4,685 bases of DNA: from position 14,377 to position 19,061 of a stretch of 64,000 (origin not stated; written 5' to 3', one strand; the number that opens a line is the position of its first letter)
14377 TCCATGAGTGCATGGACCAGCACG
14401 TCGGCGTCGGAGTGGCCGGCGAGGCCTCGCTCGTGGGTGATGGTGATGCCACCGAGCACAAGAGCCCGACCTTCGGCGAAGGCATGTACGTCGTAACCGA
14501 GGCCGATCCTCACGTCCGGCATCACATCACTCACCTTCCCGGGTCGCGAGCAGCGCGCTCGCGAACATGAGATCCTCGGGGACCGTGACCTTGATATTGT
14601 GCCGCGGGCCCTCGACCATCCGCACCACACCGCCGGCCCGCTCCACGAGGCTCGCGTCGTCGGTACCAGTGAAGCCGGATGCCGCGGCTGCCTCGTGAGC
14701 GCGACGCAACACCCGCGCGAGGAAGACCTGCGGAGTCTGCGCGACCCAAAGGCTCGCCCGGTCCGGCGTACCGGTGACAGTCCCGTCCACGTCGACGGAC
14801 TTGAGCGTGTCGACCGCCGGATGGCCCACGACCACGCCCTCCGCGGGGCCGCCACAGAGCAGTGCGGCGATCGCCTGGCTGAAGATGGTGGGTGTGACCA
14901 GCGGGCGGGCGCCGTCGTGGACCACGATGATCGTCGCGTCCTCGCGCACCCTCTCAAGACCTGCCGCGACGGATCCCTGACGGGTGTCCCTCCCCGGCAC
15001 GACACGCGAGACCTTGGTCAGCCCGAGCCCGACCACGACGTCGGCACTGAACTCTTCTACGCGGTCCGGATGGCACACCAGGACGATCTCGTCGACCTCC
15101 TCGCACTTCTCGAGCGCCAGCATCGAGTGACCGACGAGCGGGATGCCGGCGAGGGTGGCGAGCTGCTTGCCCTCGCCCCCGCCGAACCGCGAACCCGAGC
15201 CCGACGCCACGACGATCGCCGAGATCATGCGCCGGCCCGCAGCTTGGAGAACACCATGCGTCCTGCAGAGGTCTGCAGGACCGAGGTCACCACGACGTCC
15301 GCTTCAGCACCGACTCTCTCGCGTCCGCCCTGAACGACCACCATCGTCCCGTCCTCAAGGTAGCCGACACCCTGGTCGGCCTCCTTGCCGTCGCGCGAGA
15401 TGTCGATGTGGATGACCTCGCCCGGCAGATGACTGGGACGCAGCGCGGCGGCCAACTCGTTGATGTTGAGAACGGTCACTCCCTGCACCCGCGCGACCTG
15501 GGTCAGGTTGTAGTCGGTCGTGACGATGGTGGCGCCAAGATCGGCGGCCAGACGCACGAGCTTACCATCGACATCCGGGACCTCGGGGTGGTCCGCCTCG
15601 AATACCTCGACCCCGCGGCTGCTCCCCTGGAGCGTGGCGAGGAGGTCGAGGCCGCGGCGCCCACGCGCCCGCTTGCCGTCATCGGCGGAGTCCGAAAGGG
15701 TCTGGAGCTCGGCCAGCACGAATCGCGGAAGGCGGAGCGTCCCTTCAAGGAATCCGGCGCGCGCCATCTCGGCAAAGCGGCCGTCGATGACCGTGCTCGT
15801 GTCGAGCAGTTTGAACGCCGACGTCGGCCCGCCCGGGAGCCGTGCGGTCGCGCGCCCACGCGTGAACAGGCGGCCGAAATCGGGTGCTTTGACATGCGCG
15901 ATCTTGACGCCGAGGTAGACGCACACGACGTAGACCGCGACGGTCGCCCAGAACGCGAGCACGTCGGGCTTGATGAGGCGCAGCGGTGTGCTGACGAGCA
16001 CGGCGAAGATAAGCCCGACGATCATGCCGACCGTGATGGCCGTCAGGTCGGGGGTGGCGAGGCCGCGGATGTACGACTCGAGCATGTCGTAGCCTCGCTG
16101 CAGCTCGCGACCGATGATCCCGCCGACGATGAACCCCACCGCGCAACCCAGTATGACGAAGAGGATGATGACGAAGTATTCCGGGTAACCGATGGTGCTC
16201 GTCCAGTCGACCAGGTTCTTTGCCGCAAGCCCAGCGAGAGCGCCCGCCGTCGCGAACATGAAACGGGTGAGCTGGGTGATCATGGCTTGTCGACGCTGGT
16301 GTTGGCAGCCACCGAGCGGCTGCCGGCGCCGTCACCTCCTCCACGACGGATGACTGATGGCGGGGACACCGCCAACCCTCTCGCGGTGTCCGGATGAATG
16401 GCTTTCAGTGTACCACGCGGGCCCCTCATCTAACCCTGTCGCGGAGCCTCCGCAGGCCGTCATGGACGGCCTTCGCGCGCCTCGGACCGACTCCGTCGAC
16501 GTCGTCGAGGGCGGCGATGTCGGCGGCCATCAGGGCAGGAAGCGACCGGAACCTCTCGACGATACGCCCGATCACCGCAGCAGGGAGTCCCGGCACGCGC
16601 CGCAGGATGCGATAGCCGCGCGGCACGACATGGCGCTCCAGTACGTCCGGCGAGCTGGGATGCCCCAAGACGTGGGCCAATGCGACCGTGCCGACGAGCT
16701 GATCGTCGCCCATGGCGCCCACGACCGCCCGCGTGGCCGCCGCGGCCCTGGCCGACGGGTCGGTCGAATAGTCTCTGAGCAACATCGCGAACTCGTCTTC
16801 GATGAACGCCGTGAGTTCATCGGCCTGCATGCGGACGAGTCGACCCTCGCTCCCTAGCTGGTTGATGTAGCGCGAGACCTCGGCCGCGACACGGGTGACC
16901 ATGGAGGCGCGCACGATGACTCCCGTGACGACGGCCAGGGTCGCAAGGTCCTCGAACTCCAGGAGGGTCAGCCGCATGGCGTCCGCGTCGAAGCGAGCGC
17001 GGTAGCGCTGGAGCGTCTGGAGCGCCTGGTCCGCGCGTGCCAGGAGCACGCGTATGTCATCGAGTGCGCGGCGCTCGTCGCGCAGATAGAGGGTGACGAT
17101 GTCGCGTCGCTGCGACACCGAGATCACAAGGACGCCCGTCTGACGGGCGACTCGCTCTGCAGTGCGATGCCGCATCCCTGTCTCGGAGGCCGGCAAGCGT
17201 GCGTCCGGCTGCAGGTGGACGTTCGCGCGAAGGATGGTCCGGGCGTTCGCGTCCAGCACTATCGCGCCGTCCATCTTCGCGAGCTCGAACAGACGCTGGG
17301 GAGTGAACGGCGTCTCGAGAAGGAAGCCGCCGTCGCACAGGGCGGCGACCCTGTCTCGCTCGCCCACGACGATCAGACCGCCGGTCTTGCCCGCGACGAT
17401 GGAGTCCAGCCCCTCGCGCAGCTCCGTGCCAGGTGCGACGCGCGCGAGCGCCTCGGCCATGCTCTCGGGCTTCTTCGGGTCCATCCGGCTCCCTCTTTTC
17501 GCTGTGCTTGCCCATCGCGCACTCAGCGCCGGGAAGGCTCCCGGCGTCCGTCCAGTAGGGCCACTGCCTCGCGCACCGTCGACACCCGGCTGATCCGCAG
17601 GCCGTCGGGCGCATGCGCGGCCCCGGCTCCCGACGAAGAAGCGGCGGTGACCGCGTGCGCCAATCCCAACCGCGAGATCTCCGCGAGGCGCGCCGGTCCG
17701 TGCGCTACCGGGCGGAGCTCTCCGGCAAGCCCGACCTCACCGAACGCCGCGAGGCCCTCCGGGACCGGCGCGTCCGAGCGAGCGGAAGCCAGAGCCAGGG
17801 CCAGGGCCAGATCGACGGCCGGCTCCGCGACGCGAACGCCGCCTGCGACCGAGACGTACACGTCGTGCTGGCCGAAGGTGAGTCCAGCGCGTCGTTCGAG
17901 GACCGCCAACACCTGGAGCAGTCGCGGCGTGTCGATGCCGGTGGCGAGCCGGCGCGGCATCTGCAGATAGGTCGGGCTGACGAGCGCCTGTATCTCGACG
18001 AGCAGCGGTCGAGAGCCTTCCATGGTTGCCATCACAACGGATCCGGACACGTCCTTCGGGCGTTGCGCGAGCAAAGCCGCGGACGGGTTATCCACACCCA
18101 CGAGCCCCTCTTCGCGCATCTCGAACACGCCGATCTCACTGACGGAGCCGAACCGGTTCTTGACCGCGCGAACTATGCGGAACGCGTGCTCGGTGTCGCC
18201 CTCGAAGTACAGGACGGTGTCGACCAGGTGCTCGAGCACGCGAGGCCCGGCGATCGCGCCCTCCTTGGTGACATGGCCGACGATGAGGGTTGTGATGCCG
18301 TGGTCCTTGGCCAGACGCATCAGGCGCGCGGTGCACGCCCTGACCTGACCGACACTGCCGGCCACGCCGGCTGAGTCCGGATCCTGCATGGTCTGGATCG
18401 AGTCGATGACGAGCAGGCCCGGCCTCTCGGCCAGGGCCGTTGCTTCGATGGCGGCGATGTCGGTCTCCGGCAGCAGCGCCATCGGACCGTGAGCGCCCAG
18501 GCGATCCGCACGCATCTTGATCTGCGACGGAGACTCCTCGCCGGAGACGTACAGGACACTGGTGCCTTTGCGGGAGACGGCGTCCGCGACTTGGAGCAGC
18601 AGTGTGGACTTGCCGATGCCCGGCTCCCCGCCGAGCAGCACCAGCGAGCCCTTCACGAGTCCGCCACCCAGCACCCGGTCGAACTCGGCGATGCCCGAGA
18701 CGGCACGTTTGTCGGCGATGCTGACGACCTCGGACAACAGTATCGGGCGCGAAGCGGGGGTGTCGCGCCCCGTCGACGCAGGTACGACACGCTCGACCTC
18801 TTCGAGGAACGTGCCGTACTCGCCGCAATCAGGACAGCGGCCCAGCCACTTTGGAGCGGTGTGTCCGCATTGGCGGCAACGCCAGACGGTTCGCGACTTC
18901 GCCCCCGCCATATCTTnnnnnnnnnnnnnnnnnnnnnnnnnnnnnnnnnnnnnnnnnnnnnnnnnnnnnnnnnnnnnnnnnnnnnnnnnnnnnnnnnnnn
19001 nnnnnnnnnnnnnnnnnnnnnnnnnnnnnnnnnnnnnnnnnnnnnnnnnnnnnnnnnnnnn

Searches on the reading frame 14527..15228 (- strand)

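Call 31: search_protein_families(library=pfam, proteins=[window:14527-15228:-], max_evalue=0.00001)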
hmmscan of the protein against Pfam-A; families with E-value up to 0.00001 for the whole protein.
window:14527-15228:- (233 aa): 3 families
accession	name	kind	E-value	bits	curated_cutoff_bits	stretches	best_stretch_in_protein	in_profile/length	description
PF01128.25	IspD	-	1.3e-58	198.9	27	1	3-227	2-219/221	2-C-methyl-D-erythritol 4-phosphate cytidylyltransferase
PF12804.13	NTP_transf_3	-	3.4e-12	47.3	27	1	4-124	1-112/160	MobA-like NTP transferase domain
PF02348.25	CTP_transf_3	-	1.6e-06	28.5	22.6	1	19-126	14-117/217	Cytidylyltransferase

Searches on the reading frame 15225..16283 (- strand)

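Call 31: search_protein_families(library=pfam, proteins=[window:15225-16283:-], max_evalue=0.00001)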
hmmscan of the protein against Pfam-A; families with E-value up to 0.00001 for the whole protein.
window:15225-16283:- (352 aa): 1 family
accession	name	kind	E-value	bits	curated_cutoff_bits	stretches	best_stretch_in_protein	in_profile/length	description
PF01938.26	TRAM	-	5.1e-06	26.7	21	0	287-339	4-55/61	TRAM domain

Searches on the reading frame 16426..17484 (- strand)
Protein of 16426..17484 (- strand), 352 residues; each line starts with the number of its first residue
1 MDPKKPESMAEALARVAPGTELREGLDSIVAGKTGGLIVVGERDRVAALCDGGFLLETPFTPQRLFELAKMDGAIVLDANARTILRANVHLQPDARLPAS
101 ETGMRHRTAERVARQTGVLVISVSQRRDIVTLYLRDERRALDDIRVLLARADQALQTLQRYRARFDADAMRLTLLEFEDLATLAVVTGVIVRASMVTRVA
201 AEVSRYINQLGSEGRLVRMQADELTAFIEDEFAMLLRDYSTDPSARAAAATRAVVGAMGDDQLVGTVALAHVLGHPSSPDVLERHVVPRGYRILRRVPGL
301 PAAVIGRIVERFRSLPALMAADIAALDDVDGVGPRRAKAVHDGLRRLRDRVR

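Call 31: search_protein_families(library=pfam, proteins=[window:16426-17484:-], max_evalue=0.00001)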
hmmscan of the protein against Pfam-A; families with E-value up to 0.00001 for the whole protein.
window:16426-17484:- (352 aa): 2 families
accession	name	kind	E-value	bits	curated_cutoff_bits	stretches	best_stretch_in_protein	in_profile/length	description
PF10635.14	DisA-linker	-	8.7e-39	133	25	1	141-279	1-139/142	DisA bacterial checkpoint controller linker region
PF02457.21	DAC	-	4.4e-25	88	27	1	24-136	2-117/119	DisA bacterial checkpoint controller nucleotide-binding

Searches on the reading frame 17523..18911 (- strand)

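Call 31: search_protein_families(library=pfam, proteins=[window:17523-18911:-], max_evalue=0.00001)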
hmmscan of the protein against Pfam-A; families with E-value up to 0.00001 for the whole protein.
window:17523-18911:- (462 aa): 4 families
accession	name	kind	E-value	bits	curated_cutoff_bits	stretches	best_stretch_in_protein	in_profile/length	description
PF13481.12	AAA_25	-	1.1e-18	68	27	1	74-219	19-195/195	AAA domain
PF06745.19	ATPase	-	2.2e-18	66.9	26.6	1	72-140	3-72/231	KaiC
PF18073.7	Zn_ribbon_LapB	-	1.1e-11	44.6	25.7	1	10-35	1-26/28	Rubredoxin metal binding domain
PF03796.21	DnaB_C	-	5.1e-09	36.3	27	1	72-134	4-66/255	DnaB-like helicase C terminal domain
